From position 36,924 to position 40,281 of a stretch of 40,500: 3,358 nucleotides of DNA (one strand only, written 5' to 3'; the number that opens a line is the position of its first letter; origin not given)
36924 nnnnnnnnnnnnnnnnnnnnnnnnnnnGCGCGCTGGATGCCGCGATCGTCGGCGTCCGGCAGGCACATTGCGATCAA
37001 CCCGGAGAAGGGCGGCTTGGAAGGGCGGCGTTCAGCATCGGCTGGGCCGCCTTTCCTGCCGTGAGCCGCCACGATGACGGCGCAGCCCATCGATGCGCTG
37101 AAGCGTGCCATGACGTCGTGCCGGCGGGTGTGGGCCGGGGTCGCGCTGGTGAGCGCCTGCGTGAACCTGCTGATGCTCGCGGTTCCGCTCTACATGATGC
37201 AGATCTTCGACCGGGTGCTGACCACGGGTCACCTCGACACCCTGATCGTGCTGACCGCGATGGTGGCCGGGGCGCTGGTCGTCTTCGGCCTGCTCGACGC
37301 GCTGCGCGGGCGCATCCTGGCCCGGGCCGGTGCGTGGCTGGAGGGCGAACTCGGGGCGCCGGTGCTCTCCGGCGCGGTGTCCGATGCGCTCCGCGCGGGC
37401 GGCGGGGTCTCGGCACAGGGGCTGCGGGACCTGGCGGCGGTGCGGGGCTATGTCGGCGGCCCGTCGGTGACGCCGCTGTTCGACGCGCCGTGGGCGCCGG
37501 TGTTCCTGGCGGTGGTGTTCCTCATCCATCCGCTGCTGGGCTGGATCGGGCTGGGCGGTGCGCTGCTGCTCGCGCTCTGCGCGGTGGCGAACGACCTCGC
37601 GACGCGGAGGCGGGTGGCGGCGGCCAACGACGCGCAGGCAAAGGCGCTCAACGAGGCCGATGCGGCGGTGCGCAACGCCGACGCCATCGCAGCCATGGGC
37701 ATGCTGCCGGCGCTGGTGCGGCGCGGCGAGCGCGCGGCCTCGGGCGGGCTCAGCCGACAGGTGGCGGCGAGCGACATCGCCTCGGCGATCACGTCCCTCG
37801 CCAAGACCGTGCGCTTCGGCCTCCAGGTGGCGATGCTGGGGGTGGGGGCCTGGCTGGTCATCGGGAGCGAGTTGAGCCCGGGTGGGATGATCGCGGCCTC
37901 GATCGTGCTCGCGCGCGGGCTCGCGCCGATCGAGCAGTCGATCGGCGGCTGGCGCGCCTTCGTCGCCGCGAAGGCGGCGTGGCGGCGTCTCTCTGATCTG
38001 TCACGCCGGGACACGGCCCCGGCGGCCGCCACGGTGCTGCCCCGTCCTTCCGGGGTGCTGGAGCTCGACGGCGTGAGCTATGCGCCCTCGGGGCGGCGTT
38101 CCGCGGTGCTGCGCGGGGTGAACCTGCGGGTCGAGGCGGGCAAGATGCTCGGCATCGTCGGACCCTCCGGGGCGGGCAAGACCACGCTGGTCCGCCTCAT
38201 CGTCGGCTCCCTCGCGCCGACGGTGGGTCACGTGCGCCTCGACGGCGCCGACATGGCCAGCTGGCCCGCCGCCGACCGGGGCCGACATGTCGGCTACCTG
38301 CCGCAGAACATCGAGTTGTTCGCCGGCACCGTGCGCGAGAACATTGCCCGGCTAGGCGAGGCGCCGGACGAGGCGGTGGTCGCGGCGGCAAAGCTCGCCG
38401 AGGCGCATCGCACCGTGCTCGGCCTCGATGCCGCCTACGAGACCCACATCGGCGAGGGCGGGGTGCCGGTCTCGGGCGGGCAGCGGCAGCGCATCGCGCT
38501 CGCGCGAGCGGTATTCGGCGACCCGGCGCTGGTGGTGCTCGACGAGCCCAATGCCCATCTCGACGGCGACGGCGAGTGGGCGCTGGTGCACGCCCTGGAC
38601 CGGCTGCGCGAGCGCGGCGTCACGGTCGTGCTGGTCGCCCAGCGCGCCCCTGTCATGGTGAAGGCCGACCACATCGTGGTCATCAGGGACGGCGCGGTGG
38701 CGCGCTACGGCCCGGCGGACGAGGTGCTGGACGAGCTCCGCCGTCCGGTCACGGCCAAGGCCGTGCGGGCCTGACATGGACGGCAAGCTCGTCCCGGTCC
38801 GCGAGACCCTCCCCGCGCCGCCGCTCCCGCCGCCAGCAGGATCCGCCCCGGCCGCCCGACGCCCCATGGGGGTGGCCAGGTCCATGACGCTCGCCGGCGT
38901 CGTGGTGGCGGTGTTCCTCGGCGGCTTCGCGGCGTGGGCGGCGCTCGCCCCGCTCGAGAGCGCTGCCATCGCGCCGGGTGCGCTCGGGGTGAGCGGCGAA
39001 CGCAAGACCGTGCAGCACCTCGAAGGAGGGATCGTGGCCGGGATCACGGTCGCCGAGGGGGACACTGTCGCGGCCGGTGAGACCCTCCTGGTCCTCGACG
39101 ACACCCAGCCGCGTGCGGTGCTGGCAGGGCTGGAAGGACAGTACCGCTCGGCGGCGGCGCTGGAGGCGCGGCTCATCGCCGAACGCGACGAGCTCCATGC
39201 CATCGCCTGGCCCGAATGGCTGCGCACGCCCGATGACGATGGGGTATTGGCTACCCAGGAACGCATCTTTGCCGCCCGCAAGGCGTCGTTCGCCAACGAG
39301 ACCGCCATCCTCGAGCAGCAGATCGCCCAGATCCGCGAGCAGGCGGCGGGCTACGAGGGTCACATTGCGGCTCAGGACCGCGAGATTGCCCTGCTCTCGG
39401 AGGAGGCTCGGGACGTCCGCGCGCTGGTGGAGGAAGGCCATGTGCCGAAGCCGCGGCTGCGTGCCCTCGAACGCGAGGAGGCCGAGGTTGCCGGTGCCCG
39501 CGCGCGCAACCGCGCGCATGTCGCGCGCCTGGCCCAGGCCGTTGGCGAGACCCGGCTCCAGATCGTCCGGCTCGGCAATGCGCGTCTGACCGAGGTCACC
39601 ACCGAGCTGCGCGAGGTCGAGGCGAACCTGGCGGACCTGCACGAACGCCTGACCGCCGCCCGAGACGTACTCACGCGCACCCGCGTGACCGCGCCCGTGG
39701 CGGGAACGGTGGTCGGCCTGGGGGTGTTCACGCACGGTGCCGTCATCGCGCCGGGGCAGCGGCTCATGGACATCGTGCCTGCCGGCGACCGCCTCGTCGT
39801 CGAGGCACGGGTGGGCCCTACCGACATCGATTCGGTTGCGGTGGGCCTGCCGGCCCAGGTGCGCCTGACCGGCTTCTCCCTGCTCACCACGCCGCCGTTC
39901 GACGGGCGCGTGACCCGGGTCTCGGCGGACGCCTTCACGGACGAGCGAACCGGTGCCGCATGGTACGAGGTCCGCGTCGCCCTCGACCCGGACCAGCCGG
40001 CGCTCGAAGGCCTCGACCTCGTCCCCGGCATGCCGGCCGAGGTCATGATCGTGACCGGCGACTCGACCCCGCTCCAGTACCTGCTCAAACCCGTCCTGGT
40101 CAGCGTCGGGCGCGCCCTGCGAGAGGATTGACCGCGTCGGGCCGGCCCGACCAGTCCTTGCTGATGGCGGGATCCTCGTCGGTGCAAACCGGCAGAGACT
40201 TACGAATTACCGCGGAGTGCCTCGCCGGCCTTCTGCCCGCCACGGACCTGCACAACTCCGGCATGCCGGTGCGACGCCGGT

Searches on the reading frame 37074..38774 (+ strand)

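Call 39: search_protein_families(library=pfam, proteins=[window:37074-38774:+], max_evalue=0.001)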
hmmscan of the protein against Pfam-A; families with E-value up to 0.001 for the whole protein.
window:37074-38774:+ (566 aa): 3 families
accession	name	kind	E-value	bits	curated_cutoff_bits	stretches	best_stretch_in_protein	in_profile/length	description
PF00005.33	ABC_tran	-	1e-31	110.8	25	1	346-493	1-136/137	ABC transporter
PF00664.28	ABC_membrane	-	7.2e-09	36.1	28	1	144-275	132-263/274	ABC transporter transmembrane region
PF13191.12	AAA_16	-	0.00059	20.8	32.6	1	356-519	22-165/167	AAA ATPase domain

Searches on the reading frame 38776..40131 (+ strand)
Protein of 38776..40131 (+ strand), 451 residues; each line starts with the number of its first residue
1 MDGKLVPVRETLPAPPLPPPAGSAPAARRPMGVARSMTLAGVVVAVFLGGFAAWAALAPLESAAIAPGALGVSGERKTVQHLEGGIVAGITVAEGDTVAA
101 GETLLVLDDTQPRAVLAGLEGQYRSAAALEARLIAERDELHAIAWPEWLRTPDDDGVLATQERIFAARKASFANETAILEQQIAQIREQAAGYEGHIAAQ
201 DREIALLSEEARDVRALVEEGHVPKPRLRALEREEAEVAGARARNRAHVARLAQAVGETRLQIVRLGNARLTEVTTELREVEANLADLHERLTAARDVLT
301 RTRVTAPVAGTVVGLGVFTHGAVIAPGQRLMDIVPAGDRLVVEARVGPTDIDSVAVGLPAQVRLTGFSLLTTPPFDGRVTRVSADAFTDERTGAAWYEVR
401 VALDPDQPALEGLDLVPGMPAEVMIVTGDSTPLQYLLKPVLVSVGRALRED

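Call 39: search_protein_families(library=pfam, proteins=[window:38776-40131:+], max_evalue=0.001)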
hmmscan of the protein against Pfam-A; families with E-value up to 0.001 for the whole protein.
window:38776-40131:+ (451 aa): 2 families
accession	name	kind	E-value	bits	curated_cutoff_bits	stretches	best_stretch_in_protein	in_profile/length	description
PF13437.12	HlyD_3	-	5.7e-16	59.6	22.2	1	304-405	2-97/106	HlyD family secretion protein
PF16576.10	HlyD_D23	-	8.8e-10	38.7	30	1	277-404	85-202/214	Barrel-sandwich domain of CusB or HlyD membrane-fusion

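Call 58: find_encoding_contigs(protein=window:38776-40131:+, flank=10000, max_places=6)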
Protein window:38776-40131:+ (451 aa): 1 contig read that carries it; 1 place shown.
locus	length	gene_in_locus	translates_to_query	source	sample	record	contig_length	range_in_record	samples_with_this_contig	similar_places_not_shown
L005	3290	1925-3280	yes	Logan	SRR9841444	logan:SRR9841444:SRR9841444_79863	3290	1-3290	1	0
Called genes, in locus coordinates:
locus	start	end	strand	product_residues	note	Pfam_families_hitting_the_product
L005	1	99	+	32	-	?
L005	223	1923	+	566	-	PF00664:ABC_membrane (faint), PF00005:ABC_tran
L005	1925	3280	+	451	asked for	PF25917:BSH_RND (weak), PF25994:HH_AprE, PF26002:Beta-barrel_AprE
